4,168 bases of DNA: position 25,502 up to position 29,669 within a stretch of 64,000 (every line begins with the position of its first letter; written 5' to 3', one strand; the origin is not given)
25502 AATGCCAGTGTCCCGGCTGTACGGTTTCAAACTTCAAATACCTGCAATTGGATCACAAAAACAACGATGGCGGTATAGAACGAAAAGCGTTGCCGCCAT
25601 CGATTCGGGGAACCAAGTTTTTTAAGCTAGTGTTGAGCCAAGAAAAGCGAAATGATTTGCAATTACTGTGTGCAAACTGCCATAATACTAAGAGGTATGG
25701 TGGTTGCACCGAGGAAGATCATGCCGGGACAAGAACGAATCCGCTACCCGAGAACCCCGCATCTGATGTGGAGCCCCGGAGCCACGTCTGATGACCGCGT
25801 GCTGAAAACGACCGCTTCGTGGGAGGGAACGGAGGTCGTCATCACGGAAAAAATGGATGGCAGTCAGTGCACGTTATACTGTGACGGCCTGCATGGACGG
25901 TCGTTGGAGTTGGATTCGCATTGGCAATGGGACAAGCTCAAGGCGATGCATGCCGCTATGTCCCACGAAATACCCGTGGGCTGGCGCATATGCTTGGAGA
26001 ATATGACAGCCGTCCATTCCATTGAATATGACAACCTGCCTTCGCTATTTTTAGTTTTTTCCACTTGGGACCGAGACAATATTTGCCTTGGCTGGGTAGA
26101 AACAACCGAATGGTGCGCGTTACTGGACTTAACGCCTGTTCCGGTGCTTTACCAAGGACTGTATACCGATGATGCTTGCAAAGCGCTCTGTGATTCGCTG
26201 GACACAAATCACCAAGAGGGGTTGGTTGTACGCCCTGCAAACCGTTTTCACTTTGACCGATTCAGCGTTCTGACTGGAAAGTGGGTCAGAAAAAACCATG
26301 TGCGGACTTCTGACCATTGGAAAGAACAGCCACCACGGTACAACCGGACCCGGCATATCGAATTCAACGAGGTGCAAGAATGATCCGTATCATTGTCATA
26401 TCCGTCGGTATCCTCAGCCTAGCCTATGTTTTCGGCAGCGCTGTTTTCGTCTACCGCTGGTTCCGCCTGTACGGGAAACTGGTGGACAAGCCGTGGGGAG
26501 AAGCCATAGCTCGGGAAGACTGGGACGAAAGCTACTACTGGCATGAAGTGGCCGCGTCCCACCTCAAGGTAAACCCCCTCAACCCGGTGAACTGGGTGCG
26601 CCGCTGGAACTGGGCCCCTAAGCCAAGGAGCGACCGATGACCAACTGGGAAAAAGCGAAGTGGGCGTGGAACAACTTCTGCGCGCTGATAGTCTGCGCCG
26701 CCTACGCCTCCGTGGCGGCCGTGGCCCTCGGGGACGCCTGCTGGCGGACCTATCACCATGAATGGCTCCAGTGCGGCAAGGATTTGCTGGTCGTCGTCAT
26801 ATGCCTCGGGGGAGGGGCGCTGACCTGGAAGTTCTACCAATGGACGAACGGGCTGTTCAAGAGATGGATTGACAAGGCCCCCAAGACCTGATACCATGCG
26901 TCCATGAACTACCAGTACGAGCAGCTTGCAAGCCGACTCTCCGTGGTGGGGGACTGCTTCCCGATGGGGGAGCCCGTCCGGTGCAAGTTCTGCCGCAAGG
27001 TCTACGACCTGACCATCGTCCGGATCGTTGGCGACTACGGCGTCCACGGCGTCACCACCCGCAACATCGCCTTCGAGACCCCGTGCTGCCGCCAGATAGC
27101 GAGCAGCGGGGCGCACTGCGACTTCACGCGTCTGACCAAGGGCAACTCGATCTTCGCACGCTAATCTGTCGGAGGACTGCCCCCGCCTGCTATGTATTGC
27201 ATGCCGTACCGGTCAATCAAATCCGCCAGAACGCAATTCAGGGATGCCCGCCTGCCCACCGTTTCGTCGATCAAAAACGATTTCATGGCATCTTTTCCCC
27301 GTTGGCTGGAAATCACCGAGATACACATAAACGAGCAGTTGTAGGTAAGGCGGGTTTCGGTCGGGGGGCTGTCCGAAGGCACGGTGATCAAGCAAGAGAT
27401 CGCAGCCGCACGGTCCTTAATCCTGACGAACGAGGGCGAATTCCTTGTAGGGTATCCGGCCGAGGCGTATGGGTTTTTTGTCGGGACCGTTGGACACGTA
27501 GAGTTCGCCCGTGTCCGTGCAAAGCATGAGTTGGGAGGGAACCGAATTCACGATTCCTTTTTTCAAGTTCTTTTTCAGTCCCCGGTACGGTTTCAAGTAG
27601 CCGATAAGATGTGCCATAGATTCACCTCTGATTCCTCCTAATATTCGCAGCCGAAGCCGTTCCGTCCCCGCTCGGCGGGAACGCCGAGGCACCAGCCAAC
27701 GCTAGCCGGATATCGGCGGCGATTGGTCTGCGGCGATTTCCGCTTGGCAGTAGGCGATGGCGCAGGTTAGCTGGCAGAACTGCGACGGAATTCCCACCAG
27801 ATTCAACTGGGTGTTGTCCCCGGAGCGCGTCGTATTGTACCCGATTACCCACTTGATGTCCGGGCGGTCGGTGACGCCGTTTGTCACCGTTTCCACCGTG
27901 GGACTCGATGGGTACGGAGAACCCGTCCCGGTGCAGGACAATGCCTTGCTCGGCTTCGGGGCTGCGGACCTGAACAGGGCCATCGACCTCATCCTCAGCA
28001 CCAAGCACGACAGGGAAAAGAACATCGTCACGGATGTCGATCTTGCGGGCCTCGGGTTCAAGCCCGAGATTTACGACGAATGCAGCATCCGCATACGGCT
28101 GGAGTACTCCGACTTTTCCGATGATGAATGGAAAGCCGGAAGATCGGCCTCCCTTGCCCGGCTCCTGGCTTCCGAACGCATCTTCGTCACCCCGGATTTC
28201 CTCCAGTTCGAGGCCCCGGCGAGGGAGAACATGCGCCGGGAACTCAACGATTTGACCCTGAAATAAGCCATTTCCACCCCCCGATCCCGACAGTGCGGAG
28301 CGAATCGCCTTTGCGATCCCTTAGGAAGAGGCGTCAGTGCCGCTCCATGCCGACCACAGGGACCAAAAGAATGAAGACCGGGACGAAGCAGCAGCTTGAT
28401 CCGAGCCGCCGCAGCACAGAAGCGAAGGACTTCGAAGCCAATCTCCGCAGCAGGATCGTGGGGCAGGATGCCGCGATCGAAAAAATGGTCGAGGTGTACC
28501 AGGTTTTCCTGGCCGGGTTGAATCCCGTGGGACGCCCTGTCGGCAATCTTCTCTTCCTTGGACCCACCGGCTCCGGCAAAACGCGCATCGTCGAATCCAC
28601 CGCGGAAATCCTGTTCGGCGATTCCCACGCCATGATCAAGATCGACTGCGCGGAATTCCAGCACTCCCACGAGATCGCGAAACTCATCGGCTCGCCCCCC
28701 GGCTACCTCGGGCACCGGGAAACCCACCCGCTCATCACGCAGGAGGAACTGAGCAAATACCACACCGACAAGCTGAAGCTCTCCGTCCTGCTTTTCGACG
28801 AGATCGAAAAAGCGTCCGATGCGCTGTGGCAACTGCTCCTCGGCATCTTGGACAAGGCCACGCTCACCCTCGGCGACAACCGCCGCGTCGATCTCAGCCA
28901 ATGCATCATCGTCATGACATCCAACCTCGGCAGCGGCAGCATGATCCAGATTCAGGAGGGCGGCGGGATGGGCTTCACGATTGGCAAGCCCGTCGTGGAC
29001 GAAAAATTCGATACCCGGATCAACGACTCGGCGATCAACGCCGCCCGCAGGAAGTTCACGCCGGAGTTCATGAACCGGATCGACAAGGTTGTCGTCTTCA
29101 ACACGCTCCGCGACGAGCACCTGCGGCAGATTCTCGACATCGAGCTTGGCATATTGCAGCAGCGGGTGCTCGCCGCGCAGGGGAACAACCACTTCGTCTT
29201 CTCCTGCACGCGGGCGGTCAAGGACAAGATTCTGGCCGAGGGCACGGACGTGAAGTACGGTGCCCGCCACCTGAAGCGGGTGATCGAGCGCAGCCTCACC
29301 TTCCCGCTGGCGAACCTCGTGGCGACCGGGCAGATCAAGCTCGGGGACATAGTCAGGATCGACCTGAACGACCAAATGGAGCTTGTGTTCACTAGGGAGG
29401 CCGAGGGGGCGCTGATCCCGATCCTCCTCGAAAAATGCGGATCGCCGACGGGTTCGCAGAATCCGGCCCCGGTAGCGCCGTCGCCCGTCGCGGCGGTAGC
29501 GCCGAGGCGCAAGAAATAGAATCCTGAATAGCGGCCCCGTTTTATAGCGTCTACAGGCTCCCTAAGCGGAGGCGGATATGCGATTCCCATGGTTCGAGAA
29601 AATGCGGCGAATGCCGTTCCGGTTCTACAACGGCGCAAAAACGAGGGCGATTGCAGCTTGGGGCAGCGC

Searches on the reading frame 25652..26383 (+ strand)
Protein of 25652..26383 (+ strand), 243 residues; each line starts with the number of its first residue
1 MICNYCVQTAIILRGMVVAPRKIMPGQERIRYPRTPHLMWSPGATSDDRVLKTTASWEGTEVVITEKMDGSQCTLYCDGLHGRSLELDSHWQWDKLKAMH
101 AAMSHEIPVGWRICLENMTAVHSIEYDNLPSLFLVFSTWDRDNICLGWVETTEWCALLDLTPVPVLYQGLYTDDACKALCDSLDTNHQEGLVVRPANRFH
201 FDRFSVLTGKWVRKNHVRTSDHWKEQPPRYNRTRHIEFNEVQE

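Call 89: search_protein_families(library=phrogs, proteins=[window:25652-26383:+], max_evalue=0.001)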
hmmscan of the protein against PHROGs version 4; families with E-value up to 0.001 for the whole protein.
window:25652-26383:+ (243 aa): 2 families
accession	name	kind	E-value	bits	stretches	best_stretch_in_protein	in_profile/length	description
phrog_34045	-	unknown function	2.8e-61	207.9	1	28-227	5-204/219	-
phrog_24030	-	DNA, RNA and nucleotide metabolism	4.3e-56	191.7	1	28-234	132-341/342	RNA ligase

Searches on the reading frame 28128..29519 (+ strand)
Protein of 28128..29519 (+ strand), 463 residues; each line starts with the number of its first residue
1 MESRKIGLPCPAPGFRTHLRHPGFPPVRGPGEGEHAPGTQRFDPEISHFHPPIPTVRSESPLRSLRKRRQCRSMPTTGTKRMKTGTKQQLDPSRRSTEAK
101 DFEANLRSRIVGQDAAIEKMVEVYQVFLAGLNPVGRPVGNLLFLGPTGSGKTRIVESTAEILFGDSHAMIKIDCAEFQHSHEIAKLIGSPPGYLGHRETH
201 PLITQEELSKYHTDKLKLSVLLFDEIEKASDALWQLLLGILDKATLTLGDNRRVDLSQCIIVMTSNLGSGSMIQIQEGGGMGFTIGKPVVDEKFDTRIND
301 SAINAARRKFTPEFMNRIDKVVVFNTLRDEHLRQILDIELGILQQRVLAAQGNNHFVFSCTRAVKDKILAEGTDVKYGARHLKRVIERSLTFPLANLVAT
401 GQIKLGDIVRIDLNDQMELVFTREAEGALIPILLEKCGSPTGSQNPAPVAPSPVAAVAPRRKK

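Call 11: search_protein_families(library=pfam, proteins=[window:28128-29519:+], max_evalue=0.001)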
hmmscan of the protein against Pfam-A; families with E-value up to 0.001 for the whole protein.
window:28128-29519:+ (463 aa): 7 families
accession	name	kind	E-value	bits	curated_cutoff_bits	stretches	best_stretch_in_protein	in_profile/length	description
PF07724.20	AAA_2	-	2.8e-35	122.2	27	1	136-320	1-165/166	AAA domain (Cdc48 subfamily)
PF10431.15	ClpB_D2-small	-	3e-16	59.6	21.9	1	327-411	1-81/81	C-terminal, D2-small domain, of ClpB protein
PF07728.20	AAA_5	-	5.4e-07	30.1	22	1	140-267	1-123/139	AAA domain (dynein-related subfamily)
PF00004.35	AAA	-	1.8e-05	25.6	21.2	1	141-266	1-109/131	ATPase family associated with various cellular activities (AAA)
PF00158.32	Sigma54_activat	-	0.00012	22.2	20.2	1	139-265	23-142/168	Sigma-54 interaction domain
PF13401.12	AAA_22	-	0.00013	22.7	27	1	139-242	6-109/130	AAA domain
PF13191.12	AAA_16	-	0.00074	20.5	32.6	0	134-188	19-84/167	AAA ATPase domain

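Call 12: search_protein_families(library=phrogs, proteins=[window:28128-29519:+], max_evalue=0.001)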
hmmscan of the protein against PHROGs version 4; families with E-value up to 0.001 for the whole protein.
window:28128-29519:+ (463 aa): 2 families
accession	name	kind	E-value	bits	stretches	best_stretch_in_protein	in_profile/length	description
phrog_4871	-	other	2.4e-81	275.3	1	95-420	453-754/764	ATP-dependent protease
phrog_4339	-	unknown function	6.4e-07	29.8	0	309-391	420-505/552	-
